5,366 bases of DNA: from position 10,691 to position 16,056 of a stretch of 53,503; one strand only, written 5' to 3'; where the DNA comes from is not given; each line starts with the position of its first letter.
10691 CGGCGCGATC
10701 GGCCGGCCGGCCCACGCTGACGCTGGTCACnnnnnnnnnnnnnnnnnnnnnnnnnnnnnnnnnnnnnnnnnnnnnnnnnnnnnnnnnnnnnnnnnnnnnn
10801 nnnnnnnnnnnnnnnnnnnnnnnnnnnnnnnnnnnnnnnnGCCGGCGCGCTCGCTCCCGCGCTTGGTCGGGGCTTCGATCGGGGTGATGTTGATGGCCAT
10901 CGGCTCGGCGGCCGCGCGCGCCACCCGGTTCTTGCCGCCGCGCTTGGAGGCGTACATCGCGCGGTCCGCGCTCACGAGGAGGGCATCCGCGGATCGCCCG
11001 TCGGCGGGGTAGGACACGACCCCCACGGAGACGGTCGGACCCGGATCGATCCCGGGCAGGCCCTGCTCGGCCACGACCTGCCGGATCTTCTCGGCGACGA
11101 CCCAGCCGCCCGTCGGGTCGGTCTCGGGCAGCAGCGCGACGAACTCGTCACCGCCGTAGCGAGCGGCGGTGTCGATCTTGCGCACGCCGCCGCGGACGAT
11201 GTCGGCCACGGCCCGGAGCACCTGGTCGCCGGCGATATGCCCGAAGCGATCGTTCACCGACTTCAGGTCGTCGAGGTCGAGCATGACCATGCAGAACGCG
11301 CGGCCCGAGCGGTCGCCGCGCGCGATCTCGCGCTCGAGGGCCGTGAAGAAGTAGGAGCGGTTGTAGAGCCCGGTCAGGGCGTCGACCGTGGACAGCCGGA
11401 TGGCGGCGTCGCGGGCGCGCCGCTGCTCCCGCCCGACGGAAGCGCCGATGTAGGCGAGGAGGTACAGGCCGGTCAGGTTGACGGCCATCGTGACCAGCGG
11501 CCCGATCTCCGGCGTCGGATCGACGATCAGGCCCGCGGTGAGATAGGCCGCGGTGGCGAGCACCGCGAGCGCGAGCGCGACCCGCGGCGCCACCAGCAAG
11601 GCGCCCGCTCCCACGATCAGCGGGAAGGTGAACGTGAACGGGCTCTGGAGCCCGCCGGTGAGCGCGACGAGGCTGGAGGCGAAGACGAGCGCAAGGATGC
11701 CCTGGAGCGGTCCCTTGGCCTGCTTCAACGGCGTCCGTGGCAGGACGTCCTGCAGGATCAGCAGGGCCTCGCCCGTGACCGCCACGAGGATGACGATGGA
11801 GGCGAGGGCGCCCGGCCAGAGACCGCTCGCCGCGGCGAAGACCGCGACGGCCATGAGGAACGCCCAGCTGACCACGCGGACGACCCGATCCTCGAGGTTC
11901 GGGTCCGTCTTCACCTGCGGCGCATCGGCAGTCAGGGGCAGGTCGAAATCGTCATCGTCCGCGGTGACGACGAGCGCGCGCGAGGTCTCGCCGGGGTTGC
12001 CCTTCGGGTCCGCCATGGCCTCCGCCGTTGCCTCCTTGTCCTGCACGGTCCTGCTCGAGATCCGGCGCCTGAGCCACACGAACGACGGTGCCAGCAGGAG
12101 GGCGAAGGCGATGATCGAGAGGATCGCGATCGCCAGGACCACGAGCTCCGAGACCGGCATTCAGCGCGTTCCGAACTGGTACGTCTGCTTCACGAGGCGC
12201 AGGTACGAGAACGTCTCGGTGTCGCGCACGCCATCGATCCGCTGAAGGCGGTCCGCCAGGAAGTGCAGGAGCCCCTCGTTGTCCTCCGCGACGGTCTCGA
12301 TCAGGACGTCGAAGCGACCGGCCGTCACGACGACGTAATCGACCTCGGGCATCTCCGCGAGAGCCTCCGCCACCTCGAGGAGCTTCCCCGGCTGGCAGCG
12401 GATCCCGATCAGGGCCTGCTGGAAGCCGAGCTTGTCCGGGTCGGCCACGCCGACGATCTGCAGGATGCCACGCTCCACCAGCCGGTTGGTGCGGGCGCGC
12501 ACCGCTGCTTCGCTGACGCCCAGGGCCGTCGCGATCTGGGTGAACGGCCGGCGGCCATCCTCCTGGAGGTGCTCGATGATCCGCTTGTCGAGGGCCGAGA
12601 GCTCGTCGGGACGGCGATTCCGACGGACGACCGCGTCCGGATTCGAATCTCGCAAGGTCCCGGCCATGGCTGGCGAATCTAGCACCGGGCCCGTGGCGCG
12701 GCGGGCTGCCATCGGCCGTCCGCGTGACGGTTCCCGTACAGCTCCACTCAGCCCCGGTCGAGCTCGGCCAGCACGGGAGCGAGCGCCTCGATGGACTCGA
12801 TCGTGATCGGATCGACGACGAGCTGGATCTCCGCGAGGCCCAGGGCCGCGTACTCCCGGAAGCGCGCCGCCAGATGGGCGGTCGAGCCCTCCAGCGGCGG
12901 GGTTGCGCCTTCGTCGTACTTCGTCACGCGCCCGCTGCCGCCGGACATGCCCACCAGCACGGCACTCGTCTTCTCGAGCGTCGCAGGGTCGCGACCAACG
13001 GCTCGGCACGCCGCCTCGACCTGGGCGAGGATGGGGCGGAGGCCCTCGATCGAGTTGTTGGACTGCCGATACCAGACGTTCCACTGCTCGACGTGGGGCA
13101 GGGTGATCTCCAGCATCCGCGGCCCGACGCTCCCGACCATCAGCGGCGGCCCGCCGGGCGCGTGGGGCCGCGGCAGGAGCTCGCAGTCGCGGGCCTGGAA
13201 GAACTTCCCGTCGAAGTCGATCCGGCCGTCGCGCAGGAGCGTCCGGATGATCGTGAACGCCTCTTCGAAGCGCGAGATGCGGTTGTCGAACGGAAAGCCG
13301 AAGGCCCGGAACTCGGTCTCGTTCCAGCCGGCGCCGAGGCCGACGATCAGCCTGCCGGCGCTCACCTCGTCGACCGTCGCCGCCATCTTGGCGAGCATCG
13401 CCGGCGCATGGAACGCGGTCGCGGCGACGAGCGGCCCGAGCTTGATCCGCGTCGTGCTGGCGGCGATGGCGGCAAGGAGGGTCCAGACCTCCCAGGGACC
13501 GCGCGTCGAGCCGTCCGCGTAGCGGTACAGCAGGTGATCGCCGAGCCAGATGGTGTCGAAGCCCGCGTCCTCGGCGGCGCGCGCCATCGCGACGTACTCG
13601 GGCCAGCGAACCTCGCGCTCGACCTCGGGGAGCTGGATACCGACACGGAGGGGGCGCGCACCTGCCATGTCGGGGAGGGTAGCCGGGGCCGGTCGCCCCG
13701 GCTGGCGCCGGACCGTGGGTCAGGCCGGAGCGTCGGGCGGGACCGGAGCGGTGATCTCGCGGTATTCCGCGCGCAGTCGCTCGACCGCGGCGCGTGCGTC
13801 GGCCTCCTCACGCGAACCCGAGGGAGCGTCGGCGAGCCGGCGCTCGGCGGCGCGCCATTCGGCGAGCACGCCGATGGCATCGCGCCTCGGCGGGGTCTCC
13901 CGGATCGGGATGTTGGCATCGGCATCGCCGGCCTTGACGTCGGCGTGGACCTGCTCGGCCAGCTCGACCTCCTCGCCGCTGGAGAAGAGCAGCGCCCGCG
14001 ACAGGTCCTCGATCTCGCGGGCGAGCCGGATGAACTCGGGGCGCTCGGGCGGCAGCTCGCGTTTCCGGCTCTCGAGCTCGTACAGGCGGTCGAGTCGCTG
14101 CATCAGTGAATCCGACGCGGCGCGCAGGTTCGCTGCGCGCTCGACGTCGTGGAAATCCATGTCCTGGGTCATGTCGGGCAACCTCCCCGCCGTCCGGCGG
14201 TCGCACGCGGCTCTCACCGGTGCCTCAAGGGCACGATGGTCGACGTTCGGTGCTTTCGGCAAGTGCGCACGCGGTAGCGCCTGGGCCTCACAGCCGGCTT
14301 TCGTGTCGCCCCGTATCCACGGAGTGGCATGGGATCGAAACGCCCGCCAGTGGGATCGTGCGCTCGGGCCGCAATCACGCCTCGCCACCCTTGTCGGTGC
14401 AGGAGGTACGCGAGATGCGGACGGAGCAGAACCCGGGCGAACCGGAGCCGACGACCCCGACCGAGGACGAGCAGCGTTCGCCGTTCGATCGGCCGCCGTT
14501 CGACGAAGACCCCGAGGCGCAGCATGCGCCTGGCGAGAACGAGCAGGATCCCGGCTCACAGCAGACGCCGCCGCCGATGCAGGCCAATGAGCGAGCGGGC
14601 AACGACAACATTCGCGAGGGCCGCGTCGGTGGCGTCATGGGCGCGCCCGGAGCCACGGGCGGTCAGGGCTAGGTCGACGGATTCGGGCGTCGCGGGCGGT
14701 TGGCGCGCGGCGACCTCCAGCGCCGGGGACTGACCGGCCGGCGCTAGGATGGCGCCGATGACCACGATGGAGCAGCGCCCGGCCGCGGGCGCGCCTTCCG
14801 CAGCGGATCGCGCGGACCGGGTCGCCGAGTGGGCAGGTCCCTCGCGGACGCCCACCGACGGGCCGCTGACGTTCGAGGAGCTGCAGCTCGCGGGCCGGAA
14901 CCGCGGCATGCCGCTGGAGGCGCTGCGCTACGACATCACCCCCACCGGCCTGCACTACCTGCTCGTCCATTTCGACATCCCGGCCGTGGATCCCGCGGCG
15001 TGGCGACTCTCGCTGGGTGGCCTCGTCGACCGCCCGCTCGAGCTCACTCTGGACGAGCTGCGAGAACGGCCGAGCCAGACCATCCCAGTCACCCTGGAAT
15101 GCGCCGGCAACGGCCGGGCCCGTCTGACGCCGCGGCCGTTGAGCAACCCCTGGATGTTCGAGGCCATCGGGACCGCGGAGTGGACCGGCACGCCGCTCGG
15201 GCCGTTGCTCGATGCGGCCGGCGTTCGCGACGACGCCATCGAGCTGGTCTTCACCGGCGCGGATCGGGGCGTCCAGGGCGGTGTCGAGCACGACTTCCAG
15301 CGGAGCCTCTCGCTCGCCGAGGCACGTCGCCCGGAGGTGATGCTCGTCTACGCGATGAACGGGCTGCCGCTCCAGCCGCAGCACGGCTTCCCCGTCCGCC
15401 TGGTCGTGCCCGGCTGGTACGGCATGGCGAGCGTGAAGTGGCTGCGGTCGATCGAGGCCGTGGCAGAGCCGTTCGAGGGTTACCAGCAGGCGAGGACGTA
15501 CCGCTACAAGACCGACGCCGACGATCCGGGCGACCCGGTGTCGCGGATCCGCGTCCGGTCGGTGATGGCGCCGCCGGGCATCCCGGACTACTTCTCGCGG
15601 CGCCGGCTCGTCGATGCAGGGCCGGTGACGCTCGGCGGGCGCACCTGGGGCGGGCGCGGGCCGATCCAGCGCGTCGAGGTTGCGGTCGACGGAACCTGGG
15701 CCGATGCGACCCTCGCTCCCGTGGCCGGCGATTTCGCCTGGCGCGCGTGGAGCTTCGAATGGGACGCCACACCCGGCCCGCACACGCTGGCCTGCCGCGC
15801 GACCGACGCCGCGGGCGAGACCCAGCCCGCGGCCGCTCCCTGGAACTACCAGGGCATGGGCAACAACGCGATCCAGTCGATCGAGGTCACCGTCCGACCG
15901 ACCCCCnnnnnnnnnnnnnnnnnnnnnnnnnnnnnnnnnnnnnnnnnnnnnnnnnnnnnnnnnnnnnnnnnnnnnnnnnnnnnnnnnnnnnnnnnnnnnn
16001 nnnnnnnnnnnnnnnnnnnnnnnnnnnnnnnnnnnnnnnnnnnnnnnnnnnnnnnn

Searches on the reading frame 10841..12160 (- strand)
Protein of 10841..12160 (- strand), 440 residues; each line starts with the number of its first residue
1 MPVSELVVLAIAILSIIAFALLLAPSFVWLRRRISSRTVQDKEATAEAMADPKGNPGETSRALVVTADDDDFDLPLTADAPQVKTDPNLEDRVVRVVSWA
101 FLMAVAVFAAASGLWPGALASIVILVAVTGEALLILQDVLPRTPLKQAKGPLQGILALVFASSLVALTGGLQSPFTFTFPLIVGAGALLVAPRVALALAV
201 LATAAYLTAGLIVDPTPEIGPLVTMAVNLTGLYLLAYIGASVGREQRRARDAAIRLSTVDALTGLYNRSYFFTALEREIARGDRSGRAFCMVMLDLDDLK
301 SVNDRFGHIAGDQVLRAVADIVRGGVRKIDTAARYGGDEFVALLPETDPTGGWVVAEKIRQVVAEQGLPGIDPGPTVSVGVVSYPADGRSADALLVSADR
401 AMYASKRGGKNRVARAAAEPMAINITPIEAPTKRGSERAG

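Call 7: search_protein_families(library=pfam, proteins=[window:10841-12160:-], max_evalue=0.001)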
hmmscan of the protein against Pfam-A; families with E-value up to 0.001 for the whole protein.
window:10841-12160:- (440 aa): 1 family
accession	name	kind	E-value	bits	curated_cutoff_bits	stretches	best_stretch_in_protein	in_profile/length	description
PF00990.26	GGDEF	-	2.9e-41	141.4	23.8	1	258-412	2-161/161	Diguanylate cyclase, GGDEF domain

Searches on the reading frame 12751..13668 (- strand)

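Call 7: search_protein_families(library=pfam, proteins=[window:12751-13668:-], max_evalue=0.001)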
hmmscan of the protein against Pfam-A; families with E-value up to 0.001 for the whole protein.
window:12751-13668:- (306 aa): 1 family
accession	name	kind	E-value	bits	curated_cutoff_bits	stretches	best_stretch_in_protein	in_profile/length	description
PF00296.26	Bac_luciferase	-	1.5e-52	179.3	27.9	1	19-237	18-226/314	Luciferase-like monooxygenase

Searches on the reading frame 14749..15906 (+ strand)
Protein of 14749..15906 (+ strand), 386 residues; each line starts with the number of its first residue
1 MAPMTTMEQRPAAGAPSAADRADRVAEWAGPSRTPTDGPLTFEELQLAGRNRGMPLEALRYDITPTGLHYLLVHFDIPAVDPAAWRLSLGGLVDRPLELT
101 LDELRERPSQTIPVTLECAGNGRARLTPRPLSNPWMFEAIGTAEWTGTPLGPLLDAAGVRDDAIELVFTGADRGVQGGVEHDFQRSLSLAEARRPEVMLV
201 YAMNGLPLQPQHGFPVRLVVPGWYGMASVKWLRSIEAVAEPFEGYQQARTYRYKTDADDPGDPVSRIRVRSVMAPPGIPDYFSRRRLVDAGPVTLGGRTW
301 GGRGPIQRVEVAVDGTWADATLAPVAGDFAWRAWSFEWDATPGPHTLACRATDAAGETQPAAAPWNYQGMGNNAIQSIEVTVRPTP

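Call 7: search_protein_families(library=pfam, proteins=[window:14749-15906:+], max_evalue=0.001)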
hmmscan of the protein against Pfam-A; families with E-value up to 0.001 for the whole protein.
window:14749-15906:+ (386 aa): 2 families
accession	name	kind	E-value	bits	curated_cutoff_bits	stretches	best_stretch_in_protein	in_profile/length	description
PF00174.25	Oxidored_molyb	-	3.4e-56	189.9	24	1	74-245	1-168/169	Oxidoreductase molybdopterin binding domain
PF03404.22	Mo-co_dimer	-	1.1e-08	35.7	22.7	1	271-381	11-136/138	Mo-co oxidoreductase dimerisation domain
